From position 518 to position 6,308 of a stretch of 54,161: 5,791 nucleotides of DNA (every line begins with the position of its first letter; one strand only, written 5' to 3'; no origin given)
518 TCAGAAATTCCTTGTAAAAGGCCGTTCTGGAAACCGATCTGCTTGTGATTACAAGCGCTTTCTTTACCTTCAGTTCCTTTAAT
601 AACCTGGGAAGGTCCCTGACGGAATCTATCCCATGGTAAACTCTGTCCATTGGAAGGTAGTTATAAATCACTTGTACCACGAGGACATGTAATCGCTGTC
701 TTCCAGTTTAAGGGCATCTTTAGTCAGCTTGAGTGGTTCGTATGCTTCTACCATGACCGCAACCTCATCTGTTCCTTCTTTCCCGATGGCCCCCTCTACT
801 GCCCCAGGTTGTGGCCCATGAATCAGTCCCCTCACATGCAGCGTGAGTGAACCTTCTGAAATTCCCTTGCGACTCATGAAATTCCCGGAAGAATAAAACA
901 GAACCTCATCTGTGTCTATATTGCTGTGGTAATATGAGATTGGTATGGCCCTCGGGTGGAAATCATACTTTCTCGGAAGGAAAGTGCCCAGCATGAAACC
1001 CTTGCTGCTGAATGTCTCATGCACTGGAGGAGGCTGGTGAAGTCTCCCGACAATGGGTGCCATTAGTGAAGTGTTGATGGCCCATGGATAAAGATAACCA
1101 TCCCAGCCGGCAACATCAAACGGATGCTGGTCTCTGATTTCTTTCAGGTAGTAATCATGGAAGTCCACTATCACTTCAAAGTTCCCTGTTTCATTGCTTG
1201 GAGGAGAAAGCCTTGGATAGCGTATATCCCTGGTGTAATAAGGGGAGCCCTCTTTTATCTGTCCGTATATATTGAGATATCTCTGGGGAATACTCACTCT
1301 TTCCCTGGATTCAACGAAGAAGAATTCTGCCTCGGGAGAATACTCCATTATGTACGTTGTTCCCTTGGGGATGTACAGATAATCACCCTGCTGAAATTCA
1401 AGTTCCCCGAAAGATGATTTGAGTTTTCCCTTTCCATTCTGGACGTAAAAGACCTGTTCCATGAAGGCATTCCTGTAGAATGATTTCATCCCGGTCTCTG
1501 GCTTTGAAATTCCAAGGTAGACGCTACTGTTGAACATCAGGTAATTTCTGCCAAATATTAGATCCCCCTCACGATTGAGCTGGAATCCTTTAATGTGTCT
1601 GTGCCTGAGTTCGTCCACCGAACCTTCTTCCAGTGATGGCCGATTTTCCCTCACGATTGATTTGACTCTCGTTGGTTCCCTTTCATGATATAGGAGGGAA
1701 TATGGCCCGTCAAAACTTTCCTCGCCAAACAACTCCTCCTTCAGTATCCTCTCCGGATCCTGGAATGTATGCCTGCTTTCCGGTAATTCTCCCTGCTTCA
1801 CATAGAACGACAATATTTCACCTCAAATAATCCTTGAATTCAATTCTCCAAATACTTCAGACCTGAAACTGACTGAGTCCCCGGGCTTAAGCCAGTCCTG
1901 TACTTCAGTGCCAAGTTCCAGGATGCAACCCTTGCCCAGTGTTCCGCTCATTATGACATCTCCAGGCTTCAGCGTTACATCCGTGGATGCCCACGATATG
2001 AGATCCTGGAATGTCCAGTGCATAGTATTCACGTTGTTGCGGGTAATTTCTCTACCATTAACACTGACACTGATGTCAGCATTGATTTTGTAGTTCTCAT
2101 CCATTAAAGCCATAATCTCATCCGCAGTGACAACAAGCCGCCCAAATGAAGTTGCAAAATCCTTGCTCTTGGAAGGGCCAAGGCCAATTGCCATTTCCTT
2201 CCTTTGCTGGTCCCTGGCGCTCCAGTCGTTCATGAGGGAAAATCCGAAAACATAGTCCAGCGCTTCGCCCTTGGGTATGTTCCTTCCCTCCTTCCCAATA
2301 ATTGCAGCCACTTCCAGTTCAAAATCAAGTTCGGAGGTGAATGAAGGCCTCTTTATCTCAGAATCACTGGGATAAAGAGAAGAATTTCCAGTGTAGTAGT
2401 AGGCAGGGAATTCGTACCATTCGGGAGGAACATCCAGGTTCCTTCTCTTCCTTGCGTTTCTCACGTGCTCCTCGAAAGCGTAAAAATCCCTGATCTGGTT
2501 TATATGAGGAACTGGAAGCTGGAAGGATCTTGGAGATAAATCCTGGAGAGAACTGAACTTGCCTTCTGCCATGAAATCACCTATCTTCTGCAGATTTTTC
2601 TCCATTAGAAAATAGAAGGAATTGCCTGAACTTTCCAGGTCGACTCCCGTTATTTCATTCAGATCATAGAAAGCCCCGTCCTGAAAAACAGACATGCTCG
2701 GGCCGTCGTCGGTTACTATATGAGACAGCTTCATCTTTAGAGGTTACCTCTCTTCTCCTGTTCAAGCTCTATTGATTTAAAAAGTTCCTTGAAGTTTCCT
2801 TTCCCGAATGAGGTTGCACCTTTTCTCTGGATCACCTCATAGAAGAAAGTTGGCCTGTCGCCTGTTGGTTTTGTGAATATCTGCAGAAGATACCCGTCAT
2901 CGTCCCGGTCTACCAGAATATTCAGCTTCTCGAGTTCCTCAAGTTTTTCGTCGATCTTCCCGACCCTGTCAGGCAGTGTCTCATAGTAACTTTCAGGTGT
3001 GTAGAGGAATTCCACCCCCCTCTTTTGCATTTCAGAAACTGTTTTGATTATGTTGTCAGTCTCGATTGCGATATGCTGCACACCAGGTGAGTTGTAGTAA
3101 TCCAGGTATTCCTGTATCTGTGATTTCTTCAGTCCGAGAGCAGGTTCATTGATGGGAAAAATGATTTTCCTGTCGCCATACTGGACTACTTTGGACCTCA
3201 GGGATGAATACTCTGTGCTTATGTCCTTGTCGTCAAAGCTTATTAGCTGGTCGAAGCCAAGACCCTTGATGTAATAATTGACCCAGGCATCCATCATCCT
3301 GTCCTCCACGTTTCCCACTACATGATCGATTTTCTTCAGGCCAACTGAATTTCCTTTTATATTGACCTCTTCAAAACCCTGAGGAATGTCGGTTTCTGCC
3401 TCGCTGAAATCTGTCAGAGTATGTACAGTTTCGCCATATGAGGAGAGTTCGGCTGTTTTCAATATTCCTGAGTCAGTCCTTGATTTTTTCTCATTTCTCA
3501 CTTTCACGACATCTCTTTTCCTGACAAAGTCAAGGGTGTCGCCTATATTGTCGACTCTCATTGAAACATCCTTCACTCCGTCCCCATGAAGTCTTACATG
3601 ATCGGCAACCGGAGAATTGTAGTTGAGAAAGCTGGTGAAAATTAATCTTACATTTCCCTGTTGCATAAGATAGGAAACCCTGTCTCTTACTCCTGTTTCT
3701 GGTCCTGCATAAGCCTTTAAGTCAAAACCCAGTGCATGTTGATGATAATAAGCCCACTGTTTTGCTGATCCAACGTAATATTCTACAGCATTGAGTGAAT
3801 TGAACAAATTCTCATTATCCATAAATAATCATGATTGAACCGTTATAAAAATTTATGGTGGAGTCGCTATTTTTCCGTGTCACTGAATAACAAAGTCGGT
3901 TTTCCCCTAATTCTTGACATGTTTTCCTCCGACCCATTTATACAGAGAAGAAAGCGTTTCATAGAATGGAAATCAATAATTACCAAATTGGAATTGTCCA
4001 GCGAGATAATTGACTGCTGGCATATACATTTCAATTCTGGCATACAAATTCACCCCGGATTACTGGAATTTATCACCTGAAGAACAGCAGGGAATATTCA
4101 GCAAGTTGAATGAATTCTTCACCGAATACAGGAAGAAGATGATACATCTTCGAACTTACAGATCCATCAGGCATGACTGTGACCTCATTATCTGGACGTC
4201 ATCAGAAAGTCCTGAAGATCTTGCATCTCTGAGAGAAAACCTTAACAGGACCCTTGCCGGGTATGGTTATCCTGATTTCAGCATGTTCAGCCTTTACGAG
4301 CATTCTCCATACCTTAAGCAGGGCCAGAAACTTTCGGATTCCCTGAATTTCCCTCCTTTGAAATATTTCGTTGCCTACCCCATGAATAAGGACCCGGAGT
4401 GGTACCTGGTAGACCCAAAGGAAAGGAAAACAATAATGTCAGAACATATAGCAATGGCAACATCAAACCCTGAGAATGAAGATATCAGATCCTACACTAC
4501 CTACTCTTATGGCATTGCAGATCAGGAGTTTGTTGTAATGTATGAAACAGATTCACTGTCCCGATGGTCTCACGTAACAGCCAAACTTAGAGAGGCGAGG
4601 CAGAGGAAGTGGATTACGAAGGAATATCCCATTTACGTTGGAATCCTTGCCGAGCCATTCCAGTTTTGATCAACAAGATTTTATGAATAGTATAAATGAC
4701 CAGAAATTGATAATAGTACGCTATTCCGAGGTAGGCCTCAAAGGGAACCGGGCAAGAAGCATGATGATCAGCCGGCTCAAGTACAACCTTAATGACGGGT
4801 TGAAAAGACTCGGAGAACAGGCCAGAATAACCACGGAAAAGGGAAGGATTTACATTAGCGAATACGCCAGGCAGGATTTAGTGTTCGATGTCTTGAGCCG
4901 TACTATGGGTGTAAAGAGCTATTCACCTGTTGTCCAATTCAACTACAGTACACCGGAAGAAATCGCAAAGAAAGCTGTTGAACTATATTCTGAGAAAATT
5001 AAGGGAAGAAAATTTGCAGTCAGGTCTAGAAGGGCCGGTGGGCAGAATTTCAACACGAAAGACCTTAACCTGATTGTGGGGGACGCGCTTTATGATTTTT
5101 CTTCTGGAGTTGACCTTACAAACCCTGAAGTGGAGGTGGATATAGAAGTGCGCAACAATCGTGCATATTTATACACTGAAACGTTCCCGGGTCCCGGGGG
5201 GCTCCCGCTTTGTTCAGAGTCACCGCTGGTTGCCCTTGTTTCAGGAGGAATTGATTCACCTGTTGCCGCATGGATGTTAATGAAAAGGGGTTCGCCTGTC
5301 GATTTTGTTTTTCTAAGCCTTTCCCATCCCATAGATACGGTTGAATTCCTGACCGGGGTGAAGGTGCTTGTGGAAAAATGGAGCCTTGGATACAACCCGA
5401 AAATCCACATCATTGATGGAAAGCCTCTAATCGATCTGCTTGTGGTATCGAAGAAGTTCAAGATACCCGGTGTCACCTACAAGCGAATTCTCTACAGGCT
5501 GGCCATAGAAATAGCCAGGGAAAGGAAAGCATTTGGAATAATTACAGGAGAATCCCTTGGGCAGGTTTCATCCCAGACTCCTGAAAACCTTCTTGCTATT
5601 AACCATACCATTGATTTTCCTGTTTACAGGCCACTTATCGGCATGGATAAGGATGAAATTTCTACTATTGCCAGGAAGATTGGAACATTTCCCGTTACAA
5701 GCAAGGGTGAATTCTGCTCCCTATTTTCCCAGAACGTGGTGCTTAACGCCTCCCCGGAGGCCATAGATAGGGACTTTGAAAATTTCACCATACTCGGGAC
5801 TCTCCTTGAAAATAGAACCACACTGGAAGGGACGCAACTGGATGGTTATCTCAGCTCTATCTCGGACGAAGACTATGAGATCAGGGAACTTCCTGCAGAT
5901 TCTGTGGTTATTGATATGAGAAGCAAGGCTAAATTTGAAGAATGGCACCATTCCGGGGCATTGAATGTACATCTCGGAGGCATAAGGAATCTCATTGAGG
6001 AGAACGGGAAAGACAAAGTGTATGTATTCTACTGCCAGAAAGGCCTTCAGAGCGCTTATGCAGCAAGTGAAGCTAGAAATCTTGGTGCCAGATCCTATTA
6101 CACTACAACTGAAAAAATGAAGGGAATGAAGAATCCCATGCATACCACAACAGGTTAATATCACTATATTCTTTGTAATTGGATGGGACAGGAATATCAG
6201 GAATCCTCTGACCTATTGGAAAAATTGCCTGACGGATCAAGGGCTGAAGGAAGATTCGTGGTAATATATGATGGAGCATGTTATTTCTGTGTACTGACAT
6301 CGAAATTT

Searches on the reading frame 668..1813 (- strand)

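Call 81: search_protein_families(library=pfam, proteins=[window:668-1813:-], max_evalue=0.0001)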
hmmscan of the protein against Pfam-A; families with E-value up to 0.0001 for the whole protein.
window:668-1813:- (381 aa): 1 family
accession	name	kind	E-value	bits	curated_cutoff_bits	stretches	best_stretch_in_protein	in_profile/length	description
PF20510.4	HgmA_N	-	3.5e-05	23.7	20.2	1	110-245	138-270/273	Homogentisate 1,2-dioxygenase N-terminal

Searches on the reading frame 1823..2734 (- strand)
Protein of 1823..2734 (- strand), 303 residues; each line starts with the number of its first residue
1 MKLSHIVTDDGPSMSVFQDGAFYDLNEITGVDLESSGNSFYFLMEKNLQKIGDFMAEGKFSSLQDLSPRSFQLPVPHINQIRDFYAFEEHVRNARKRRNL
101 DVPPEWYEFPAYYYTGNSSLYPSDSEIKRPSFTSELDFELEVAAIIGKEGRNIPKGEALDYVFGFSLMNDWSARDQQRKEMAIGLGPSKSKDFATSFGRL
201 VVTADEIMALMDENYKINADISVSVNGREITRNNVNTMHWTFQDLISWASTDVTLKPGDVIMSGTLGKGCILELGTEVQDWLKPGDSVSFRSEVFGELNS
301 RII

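Call 81: search_protein_families(library=pfam, proteins=[window:1823-2734:-], max_evalue=0.0001)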
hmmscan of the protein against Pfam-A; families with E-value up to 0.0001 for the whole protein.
window:1823-2734:- (303 aa): 1 family
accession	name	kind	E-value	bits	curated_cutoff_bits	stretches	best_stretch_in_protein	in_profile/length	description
PF01557.24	FAA_hydrolase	-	1.3e-52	179.1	23.9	1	81-302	3-213/214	Fumarylacetoacetate (FAA) hydrolase C-terminal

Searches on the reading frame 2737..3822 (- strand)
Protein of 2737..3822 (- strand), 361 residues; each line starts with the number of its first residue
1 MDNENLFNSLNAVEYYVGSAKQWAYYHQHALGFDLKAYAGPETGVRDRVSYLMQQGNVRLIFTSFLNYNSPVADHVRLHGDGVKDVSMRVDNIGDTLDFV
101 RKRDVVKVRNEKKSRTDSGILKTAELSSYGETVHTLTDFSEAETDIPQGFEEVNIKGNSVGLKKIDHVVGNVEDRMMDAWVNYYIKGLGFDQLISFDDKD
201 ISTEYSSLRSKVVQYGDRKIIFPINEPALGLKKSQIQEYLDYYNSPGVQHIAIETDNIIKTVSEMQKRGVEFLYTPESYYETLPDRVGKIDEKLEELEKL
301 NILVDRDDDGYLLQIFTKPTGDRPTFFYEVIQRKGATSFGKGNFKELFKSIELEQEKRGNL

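Call 81: search_protein_families(library=pfam, proteins=[window:2737-3822:-], max_evalue=0.0001)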
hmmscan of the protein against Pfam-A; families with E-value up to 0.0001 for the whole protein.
window:2737-3822:- (361 aa): 2 families
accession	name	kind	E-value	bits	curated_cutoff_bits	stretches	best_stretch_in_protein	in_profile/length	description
PF00903.31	Glyoxalase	-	5.3e-14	53.1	20.6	1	164-313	1-119/121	Glyoxalase/Bleomycin resistance protein/Dioxygenase superfamily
PF13669.12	Glyoxalase_4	-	2.2e-06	28.3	27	0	237-274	63-95/109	Glyoxalase/Bleomycin resistance protein/Dioxygenase superfamily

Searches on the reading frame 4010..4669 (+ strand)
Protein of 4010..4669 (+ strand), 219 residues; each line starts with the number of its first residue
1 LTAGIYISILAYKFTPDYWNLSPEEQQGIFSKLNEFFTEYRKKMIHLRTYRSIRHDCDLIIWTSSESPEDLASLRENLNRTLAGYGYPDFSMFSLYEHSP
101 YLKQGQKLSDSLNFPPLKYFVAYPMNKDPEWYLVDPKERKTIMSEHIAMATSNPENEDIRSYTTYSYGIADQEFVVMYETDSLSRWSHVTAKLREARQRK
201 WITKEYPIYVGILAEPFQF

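Call 81: search_protein_families(library=pfam, proteins=[window:4010-4669:+], max_evalue=0.0001)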
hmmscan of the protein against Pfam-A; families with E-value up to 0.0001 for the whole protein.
window:4010-4669:+ (219 aa): 1 family
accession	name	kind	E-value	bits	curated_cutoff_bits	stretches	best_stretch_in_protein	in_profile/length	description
PF06778.18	Chlor_dismutase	-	9.1e-50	169.4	25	1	29-212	4-187/189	Chlorite dismutase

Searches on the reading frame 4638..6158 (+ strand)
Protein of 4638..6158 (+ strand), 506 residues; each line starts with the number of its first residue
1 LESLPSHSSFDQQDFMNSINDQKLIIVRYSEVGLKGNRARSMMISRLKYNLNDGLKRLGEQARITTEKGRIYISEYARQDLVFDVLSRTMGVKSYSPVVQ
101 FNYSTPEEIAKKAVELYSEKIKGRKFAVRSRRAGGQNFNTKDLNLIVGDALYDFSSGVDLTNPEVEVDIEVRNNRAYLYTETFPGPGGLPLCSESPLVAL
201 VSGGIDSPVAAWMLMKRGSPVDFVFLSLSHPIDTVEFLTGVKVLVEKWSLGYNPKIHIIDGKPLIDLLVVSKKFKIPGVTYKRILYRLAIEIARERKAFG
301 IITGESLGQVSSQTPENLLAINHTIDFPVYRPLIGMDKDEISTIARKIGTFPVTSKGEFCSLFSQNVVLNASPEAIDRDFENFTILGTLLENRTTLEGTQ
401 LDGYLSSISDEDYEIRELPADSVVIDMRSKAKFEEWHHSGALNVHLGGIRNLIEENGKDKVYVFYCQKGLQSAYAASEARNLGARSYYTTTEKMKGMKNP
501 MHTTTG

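Call 81: search_protein_families(library=pfam, proteins=[window:4638-6158:+], max_evalue=0.0001)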
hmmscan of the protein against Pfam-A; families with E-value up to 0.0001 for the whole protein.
window:4638-6158:+ (506 aa): 4 families
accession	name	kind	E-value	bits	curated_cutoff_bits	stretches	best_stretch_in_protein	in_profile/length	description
PF02568.20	ThiI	-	1.1e-44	152.9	20.5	1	197-382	6-194/197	Thiamine biosynthesis protein (ThiI)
PF02926.22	THUMP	-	2.3e-14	54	20.6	1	104-180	2-83/84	THUMP domain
PF22025.1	ThiI_fer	-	8.8e-13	48.9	25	1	25-96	2-72/72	ThiI ferredoxin-like domain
PF00581.25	Rhodanese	-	3.9e-07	30.9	22.2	1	422-485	14-88/102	Rhodanese-like domain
